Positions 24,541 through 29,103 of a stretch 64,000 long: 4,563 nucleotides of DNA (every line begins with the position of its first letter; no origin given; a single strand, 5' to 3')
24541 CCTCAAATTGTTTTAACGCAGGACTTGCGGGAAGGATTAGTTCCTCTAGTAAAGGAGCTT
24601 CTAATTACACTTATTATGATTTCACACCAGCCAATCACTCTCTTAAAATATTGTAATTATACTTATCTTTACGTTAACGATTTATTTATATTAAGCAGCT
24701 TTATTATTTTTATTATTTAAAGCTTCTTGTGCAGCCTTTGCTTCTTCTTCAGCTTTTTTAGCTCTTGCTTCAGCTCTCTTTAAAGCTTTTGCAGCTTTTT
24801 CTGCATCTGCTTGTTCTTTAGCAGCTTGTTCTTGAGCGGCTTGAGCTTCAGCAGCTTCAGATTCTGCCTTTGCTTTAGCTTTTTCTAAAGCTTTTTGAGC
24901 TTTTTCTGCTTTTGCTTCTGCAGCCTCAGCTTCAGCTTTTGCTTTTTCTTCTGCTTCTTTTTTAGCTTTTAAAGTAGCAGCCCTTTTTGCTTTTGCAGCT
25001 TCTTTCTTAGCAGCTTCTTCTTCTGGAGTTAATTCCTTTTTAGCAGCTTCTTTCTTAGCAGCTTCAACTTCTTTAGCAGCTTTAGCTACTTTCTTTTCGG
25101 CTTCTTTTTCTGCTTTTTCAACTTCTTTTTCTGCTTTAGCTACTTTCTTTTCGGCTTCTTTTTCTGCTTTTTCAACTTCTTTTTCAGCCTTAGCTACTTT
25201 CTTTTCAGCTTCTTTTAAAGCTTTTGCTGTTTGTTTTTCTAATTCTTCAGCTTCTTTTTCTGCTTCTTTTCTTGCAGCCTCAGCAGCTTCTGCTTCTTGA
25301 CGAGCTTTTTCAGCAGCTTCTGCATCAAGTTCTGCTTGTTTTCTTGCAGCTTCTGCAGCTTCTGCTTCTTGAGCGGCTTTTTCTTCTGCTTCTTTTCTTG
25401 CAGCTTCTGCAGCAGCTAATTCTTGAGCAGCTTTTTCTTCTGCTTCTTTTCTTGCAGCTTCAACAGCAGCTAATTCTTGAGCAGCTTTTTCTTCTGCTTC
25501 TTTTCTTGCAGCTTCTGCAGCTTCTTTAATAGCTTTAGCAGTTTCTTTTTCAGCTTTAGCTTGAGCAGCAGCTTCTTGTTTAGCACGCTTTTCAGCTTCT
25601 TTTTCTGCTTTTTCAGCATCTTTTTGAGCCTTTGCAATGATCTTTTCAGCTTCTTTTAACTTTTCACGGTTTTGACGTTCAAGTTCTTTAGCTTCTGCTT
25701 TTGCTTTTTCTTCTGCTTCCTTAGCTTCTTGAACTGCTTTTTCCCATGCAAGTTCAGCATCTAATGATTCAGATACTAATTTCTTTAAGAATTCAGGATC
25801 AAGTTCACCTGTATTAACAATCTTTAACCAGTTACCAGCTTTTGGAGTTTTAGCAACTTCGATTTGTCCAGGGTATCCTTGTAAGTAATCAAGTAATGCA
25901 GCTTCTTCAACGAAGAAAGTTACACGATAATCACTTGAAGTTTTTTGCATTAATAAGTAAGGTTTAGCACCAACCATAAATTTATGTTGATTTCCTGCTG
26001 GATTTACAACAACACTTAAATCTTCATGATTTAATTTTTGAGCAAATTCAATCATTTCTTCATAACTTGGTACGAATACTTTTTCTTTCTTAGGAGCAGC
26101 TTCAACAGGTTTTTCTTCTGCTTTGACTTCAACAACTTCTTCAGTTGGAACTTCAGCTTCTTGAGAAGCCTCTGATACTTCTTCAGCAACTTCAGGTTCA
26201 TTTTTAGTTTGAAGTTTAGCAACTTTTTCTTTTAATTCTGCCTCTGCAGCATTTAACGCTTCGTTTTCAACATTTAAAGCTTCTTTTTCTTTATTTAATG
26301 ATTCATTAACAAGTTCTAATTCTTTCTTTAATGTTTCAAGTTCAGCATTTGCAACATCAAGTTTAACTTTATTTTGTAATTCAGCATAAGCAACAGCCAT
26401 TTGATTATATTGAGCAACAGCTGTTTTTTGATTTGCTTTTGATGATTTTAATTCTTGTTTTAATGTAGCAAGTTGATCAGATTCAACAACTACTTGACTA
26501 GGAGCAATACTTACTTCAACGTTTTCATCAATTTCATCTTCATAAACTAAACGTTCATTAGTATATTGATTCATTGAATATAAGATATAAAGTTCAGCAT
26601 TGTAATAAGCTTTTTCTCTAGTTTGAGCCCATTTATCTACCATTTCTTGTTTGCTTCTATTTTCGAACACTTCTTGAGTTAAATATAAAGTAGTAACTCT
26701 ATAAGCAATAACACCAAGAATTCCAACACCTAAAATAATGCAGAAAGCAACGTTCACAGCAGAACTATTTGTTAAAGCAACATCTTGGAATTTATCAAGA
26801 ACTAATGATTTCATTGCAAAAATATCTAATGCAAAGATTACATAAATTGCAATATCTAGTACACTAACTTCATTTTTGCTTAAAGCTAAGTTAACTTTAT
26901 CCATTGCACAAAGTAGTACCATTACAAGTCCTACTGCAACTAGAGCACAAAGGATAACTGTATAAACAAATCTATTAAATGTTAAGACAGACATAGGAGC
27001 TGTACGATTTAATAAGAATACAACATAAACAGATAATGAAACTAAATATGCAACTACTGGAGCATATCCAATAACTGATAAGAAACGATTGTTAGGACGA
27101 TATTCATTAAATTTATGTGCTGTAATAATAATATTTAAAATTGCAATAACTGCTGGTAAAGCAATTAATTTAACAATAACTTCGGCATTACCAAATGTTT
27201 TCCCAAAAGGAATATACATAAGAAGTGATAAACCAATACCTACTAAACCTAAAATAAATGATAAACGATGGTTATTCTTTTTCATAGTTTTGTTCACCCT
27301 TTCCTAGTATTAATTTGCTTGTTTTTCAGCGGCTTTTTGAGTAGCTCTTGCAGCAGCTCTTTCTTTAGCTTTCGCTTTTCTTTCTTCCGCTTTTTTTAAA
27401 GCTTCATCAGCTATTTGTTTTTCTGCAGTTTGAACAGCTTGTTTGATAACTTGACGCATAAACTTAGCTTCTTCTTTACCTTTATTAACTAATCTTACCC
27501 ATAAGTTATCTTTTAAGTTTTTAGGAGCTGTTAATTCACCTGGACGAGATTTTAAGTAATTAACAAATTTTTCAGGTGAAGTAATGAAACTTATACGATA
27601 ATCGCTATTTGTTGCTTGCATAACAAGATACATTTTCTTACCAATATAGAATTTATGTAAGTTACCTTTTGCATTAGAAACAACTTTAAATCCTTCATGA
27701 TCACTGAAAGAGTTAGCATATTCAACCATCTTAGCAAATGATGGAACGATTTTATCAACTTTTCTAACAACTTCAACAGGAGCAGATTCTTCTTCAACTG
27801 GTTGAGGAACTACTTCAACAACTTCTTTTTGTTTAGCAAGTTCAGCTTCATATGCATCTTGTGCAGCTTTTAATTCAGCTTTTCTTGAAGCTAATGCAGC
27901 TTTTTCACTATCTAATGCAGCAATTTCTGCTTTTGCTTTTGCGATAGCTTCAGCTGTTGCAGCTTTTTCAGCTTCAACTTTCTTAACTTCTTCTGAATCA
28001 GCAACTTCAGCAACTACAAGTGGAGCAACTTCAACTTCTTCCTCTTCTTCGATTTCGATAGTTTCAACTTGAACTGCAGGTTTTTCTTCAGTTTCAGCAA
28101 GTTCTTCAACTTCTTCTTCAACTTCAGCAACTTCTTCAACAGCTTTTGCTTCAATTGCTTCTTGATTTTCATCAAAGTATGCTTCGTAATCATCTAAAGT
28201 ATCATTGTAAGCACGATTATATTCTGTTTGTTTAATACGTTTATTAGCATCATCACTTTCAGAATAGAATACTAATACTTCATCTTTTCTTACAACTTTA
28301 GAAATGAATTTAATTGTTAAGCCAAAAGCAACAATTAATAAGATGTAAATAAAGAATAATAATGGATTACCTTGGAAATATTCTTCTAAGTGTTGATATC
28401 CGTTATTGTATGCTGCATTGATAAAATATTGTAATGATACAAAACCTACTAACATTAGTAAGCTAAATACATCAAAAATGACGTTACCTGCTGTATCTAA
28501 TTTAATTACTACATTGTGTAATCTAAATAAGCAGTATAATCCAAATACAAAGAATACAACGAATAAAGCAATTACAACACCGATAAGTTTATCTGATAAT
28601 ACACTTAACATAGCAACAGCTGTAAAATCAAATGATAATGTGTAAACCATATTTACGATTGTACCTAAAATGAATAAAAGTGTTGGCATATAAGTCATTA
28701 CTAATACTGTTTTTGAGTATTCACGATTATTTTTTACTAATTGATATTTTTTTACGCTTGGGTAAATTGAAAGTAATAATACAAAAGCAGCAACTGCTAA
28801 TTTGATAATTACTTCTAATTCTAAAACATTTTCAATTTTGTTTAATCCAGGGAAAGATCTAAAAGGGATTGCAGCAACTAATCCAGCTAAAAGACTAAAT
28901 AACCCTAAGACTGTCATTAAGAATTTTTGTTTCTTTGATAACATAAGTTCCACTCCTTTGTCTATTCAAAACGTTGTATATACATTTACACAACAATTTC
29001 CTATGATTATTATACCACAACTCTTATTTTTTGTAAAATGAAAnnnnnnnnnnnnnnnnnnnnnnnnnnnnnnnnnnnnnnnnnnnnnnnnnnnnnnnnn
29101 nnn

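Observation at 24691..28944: Tandem paralogues with an unusual architecture: six TM helices, coiled coil, MmcQ/YjbR-like domain and a charged repeat tail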

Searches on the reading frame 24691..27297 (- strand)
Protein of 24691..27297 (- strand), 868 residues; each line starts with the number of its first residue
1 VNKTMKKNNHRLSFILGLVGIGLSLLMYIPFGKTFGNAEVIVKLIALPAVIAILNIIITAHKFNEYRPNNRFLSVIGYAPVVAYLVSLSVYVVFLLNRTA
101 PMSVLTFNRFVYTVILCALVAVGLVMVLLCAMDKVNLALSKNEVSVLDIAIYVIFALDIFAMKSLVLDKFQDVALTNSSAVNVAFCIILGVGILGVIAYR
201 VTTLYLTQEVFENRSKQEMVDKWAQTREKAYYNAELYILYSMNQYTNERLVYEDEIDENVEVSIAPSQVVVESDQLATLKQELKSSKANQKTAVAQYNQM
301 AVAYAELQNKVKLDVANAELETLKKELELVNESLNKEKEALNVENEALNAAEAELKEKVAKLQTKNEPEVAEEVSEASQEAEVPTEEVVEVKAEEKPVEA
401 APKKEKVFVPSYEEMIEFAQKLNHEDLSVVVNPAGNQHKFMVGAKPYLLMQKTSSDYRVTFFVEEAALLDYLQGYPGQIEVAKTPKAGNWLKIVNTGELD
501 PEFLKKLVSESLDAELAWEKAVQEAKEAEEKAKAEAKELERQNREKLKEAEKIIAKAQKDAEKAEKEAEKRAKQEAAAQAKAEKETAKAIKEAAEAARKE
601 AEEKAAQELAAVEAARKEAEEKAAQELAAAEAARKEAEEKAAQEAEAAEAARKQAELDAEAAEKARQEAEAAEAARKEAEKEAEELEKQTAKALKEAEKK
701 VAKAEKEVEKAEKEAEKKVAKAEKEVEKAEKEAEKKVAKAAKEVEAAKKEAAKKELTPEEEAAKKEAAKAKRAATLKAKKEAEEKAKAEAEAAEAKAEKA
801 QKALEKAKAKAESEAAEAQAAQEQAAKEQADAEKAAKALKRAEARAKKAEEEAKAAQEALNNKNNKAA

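Call 3: search_protein_families(library=pfam, proteins=[window:24691-27297:-], max_evalue=1)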
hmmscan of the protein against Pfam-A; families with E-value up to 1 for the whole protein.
window:24691-27297:- (868 aa): 1 family
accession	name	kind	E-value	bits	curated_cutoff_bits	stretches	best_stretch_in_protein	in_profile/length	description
PF03006.26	HlyIII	-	0.73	9.9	26.2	0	9-196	12-186/224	Haemolysin-III related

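Call 4: search_protein_families(library=ncbifam, proteins=[window:24691-27297:-], max_evalue=1)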
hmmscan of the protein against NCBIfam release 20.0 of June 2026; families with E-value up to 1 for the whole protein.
window:24691-27297:- (868 aa): 1 family
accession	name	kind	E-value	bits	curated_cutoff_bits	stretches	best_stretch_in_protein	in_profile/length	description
TIGR04320.1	Surf_Exclu_PgrA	domain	0.00016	21.1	70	1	258-363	254-360/360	SEC10/PgrA surface exclusion domain-containing protein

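Call 11: list_cluster_members(proteins=[P0001, P0032, P0023, P0055, window:24691-27285:-])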
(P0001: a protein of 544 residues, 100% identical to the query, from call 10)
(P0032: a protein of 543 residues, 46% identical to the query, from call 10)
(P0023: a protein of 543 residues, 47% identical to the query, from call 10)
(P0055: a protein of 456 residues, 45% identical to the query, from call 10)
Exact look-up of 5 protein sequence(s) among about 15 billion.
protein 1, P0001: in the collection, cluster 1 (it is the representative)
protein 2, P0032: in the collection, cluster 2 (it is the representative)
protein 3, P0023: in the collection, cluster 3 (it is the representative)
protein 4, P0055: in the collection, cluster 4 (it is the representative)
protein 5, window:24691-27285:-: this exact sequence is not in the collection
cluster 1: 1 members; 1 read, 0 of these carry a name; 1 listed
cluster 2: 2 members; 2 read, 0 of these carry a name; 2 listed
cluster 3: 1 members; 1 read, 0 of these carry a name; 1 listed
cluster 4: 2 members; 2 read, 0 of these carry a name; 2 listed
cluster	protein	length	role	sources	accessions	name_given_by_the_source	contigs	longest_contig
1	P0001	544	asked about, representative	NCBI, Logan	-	-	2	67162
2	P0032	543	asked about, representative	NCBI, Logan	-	-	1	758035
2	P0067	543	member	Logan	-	-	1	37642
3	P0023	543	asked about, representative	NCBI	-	-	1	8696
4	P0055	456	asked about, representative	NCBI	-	-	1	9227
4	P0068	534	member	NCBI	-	-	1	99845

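Call 64: search_protein_families(library=padloc, proteins=[window:24691-27285:-], max_evalue=0.01)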
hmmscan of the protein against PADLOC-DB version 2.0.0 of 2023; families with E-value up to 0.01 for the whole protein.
window:24691-27285:- (864 aa): 0 families

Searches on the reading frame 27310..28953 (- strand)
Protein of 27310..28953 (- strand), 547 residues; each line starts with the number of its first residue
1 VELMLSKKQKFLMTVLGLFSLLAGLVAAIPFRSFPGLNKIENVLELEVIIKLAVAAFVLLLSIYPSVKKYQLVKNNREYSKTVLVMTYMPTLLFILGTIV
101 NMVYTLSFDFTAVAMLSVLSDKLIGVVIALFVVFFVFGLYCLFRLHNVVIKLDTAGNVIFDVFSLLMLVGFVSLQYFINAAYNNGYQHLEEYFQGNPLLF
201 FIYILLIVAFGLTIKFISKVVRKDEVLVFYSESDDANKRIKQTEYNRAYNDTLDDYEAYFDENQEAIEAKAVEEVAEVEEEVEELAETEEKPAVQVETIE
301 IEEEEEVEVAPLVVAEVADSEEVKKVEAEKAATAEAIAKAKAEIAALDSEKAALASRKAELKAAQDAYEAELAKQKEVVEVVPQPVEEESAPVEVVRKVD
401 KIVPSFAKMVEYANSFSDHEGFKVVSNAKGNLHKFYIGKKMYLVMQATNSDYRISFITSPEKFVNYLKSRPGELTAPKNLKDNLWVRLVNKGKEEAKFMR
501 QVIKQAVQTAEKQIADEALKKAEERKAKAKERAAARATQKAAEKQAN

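Call 3: search_protein_families(library=pfam, proteins=[window:27310-28953:-], max_evalue=1)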
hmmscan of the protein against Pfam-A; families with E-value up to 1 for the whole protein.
window:27310-28953:- (547 aa): 1 family
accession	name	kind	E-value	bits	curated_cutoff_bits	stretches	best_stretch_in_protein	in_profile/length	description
PF02746.21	MR_MLE_N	-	0.079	13.6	22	1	301-349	55-103/117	Mandelate racemase / muconate lactonizing enzyme, N-terminal domain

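Call 4: search_protein_families(library=ncbifam, proteins=[window:27310-28953:-], max_evalue=1)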
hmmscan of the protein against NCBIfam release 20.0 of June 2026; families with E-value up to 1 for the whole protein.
window:27310-28953:- (547 aa): 1 family
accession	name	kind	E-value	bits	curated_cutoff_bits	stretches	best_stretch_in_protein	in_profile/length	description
NF047418.1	teichoic_AuxB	equivalog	0.069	12.1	300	1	197-376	125-308/345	lipoteichoic acid stability factor AuxB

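Call 10: find_homologous_proteins(query=window:27310-28944:-)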
Query window:27310-28944:- (544 aa): 66 proteins with E <= 0.001 among 8000 candidates.
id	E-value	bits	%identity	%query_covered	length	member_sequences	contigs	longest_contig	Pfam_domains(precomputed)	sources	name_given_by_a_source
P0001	0.0e+0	1132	100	100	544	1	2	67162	-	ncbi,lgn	-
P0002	3.3e-244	829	72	94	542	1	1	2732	-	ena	-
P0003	4.8e-178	611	55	100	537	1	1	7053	-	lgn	-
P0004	1.3e-172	593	53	94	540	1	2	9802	-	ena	-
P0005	1.9e-170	586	53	94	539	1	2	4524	-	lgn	-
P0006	2.1e-170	586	53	100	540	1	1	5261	-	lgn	-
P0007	8.9e-170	584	52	100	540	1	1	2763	-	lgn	-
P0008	1.6e-169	583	52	94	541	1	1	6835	-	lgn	-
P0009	7.1e-165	568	50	94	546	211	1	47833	-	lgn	-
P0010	2.5e-159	549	51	94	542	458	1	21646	-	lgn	-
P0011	2.6e-159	549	51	94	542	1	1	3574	-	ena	-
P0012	7.4e-159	548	51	94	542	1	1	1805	-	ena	-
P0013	1.0e-158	547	51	94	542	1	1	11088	-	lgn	-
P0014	1.4e-158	547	51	94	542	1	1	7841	-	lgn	-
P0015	2.2e-158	546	51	94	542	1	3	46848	-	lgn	-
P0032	4.8e-148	512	46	94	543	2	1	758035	-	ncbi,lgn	-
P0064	1.1e-40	158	35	47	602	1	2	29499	-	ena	-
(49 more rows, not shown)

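Call 21: find_encoding_contigs(protein=P0032, flank=8000, max_places=3)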
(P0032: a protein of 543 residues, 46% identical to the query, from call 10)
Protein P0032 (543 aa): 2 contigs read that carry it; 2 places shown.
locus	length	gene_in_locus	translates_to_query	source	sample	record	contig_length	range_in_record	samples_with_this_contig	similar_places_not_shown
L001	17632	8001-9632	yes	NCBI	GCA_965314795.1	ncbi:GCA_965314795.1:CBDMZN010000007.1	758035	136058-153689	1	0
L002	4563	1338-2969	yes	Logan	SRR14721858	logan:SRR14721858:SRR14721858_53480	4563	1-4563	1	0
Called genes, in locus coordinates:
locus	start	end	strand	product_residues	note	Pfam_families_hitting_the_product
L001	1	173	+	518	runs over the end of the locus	PF00931:NB-ARC (faint), PF02463:SMC_N, PF13555:AAA_29 (faint), PF00005:ABC_tran, PF01926:MMR_HSR1 (faint), PF13173:AAA_14 (faint), PF12848:ABC_tran_Xtn, PF00005:ABC_tran, +2 more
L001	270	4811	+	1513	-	PF02811:PHP, PF00929:RNase_T, PF07733:DNA_pol3_alpha, PF17657:DNA_pol3_finger, PF14579:HHH_6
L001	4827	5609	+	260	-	PF12811:BaxI_1, PF01027:Bax1-I (weak)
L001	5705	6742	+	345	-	PF00044:Gp_dh_N, PF02800:Gp_dh_C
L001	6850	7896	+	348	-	PF01594:AI-2E_transport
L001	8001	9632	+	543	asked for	-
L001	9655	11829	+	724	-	-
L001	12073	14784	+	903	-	PF01411:tRNA-synt_2c, PF07973:tRNA_SAD, PF02272:DHHA1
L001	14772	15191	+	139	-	PF03652:RuvX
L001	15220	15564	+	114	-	PF06949:DUF1292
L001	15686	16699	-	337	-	PF01656:CbiA, PF02374:ArsA_ATPase (weak), PF10609:ParA, PF13614:AAA_31 (weak)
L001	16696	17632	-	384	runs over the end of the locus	PF05636:HIGH_NTase1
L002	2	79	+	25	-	?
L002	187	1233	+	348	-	PF01594:AI-2E_transport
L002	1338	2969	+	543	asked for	-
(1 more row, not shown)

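Call 56: find_encoding_contigs(protein=P0064, flank=8000, max_places=2)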
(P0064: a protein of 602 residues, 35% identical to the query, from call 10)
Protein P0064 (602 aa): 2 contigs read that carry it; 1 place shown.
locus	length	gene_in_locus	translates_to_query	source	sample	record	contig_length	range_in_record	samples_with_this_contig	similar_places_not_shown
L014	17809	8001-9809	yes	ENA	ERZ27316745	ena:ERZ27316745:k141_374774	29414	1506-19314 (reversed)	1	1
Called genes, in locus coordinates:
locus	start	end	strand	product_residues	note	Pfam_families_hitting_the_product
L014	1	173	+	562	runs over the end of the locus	PF20578:aBig_2 (faint), PF13529:Peptidase_C39_2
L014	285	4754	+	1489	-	PF02811:PHP, PF00929:RNase_T, PF02811:PHP, PF07733:DNA_pol3_alpha, PF17657:DNA_pol3_finger, PF14579:HHH_6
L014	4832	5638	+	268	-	PF12811:BaxI_1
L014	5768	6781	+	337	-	PF00044:Gp_dh_N, PF02800:Gp_dh_C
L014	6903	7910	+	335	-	PF01594:AI-2E_transport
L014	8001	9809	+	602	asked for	-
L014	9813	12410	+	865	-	-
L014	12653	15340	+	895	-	PF01411:tRNA-synt_2c, PF07973:tRNA_SAD, PF02272:DHHA1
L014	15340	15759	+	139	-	PF03652:RuvX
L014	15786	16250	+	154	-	PF06949:DUF1292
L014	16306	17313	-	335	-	PF01656:CbiA, PF09140:MipZ (weak), PF10609:ParA, PF13614:AAA_31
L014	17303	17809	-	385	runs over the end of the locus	PF05636:HIGH_NTase1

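Call 64: search_protein_families(library=padloc, proteins=[window:27310-28944:-], max_evalue=0.01)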
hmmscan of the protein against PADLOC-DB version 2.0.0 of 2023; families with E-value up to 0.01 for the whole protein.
window:27310-28944:- (544 aa): 0 families

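Call 65: search_protein_families(library=phrogs, proteins=[window:27310-28944:-], max_evalue=0.01)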
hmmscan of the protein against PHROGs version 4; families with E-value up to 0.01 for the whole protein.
window:27310-28944:- (544 aa): 0 families
